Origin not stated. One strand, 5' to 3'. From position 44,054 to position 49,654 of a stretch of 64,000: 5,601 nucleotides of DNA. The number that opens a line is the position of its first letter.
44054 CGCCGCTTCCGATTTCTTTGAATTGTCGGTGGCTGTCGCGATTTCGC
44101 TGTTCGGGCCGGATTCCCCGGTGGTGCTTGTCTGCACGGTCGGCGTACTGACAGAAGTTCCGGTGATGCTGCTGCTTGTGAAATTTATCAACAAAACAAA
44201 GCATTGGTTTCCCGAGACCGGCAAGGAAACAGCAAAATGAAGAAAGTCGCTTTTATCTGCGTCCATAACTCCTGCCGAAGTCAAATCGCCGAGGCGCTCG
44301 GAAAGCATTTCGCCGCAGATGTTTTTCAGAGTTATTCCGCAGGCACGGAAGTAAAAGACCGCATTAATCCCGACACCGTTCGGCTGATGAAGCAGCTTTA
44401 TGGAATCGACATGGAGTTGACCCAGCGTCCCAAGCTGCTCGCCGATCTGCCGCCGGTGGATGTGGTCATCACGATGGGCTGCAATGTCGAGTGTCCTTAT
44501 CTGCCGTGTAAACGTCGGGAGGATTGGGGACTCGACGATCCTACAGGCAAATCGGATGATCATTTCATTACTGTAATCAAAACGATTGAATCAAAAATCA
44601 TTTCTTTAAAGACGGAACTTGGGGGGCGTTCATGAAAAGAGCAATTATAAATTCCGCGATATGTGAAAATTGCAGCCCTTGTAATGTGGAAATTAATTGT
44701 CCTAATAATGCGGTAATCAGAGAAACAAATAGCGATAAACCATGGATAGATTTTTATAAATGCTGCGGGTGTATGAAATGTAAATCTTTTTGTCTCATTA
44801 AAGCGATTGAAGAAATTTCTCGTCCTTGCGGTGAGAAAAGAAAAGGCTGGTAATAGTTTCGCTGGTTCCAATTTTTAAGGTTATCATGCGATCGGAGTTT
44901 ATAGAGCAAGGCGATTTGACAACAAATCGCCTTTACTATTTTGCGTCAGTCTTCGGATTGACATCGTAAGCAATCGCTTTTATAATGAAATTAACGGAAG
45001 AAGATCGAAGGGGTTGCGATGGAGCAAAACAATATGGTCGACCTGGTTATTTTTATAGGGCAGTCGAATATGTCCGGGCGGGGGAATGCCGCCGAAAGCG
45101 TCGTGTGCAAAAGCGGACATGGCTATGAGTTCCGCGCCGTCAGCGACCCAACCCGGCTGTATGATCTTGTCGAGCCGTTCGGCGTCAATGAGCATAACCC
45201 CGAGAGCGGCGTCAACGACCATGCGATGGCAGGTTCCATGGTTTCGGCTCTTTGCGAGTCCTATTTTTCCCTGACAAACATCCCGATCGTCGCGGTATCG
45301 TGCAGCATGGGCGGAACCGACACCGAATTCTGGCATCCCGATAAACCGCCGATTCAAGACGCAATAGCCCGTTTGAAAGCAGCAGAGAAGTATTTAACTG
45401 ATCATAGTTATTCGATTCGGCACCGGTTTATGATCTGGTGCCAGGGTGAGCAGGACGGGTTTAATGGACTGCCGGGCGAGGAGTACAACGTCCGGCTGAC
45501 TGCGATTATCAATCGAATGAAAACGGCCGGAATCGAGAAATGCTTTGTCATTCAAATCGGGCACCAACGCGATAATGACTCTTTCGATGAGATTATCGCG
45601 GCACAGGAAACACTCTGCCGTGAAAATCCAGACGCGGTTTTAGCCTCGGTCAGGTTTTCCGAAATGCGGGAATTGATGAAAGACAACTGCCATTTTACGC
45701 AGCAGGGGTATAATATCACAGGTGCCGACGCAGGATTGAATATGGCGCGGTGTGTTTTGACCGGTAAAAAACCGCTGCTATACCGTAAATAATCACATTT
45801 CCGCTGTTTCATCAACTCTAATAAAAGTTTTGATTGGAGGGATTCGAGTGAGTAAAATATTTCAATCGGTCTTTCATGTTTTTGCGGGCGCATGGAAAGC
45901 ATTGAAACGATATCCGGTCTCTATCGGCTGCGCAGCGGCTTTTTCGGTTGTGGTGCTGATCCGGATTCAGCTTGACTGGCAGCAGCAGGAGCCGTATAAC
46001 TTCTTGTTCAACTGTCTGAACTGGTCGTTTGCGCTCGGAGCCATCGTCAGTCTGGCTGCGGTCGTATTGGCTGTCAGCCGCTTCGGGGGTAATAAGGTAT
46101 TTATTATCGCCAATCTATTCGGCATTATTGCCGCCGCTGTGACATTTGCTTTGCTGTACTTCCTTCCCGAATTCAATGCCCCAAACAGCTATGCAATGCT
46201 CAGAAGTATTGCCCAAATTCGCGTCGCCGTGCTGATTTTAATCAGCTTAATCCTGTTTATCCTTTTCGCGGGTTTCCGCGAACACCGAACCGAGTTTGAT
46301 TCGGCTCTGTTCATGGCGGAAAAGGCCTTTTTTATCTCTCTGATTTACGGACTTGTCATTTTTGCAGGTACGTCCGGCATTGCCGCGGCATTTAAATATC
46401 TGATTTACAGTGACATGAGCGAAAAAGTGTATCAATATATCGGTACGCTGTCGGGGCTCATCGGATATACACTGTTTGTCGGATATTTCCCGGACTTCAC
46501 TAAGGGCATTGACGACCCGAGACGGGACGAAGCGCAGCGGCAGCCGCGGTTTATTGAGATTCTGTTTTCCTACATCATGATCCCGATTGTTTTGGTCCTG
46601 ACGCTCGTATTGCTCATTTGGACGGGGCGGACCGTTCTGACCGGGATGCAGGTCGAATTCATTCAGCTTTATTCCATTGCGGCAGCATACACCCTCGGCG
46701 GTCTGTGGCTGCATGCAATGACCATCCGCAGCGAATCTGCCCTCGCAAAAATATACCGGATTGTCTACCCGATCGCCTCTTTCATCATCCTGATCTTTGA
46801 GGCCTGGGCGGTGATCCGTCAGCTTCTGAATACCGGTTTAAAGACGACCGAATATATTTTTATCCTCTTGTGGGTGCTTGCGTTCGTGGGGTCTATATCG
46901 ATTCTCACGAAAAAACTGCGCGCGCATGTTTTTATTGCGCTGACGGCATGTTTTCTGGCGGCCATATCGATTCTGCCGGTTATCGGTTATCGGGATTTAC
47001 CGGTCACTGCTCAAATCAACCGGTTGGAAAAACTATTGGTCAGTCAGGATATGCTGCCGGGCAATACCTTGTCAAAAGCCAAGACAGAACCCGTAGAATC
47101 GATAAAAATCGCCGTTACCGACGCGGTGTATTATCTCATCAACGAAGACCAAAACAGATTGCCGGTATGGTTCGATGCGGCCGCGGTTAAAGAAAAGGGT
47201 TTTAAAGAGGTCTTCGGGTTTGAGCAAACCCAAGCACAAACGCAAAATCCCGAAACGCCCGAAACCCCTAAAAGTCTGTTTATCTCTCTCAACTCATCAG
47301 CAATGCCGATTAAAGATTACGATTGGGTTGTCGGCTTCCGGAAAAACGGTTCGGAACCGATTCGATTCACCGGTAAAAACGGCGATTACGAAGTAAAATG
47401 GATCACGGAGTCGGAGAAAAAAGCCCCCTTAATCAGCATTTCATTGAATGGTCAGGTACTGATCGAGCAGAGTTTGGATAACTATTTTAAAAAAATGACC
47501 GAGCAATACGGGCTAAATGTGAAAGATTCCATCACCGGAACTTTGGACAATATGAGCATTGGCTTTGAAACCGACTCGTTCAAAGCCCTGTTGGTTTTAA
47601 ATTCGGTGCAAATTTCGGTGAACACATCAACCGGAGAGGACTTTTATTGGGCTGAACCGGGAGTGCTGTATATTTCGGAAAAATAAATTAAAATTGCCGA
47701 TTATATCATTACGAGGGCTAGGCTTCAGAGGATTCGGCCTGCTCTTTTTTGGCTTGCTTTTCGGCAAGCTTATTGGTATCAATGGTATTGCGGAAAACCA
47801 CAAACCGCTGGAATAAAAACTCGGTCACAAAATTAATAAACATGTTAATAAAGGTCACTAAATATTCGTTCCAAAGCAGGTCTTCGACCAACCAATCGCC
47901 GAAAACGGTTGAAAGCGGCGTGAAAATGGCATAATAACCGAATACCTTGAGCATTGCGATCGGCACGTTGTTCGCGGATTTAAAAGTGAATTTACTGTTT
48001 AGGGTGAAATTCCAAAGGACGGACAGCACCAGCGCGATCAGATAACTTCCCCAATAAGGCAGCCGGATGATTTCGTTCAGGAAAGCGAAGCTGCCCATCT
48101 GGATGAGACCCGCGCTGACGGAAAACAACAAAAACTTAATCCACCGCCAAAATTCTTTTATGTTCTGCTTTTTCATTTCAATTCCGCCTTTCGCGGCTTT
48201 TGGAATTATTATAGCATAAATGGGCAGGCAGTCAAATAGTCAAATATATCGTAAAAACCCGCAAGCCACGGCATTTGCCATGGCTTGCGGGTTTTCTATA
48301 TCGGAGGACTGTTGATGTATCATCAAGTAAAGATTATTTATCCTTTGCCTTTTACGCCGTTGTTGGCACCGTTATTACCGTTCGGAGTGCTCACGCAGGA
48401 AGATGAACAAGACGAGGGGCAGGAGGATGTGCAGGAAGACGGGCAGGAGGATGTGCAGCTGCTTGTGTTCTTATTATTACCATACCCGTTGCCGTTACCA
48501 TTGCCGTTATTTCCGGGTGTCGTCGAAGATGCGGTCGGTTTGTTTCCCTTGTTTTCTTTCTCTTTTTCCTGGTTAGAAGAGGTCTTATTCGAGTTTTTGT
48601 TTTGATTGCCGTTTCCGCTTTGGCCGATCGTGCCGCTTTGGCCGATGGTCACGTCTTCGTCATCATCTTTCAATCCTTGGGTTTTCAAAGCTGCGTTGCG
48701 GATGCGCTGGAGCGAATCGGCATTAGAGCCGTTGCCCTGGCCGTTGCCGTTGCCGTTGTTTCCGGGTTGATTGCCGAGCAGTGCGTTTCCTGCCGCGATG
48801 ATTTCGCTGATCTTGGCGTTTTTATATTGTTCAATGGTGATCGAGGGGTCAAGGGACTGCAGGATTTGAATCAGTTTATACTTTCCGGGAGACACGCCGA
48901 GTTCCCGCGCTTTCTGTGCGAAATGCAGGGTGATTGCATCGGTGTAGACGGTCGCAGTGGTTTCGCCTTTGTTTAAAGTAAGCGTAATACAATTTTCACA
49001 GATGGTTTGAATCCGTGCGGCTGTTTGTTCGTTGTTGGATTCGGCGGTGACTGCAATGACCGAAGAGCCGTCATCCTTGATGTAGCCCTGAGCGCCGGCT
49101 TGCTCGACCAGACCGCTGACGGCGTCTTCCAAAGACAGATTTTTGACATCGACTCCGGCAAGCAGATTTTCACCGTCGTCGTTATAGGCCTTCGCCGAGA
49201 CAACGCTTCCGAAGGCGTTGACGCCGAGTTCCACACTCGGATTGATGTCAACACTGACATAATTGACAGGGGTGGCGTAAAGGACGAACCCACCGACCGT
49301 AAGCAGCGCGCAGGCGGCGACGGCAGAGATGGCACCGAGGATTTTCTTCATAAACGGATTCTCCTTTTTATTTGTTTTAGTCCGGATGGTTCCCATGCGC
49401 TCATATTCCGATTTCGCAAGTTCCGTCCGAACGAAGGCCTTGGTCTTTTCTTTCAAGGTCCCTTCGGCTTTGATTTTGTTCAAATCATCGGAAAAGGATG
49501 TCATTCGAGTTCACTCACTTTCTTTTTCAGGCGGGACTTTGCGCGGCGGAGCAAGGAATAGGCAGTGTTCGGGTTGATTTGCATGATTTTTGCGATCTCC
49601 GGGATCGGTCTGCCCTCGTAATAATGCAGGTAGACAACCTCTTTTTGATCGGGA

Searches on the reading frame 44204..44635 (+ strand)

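Call 27: search_protein_families(library=pfam, proteins=[window:44204-44635:+], max_evalue=0.001)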
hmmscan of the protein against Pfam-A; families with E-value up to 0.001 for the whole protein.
window:44204-44635:+ (143 aa): 1 family
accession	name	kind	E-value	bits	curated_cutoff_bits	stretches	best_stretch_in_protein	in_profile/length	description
PF01451.26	LMWPc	-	2.2e-17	64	23.2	1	15-132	1-140/144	Low molecular weight phosphotyrosine protein phosphatase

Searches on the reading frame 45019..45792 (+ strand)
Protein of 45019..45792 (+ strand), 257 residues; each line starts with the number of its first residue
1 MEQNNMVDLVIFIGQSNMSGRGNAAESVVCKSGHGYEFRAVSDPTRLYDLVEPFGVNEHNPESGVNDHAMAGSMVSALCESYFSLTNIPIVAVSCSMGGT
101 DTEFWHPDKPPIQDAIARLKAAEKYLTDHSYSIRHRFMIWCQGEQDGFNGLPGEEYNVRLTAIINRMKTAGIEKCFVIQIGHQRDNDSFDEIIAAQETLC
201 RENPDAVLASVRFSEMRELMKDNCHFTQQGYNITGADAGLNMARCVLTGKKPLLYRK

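Call 27: search_protein_families(library=pfam, proteins=[window:45019-45792:+], max_evalue=0.001)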
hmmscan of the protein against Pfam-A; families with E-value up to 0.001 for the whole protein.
window:45019-45792:+ (257 aa): 1 family
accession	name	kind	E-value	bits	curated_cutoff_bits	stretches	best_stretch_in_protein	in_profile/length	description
PF03629.24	SASA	-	8.1e-18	65.3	24.8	1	8-236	3-218/226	Carbohydrate esterase, sialic acid-specific acetylesterase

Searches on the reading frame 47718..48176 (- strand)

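Call 27: search_protein_families(library=pfam, proteins=[window:47718-48176:-], max_evalue=0.001)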
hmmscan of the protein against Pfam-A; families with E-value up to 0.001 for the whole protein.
window:47718-48176:- (152 aa): 1 family
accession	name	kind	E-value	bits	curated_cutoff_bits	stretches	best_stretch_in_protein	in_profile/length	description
PF04138.20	GtrA_DPMS_TM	-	7.6e-14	52.4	26.1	1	14-128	1-117/117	GtrA/DPMS, transmembrane domain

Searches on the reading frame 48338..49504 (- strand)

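Call 27: search_protein_families(library=pfam, proteins=[window:48338-49504:-], max_evalue=0.001)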
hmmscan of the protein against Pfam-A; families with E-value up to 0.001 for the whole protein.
window:48338-49504:- (388 aa): 1 family
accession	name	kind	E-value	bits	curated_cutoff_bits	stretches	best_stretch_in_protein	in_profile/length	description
PF23750.1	RsgI_M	-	2.3e-33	116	25.3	1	81-213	2-132/133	Anti-sigma factor RsgI-like central domain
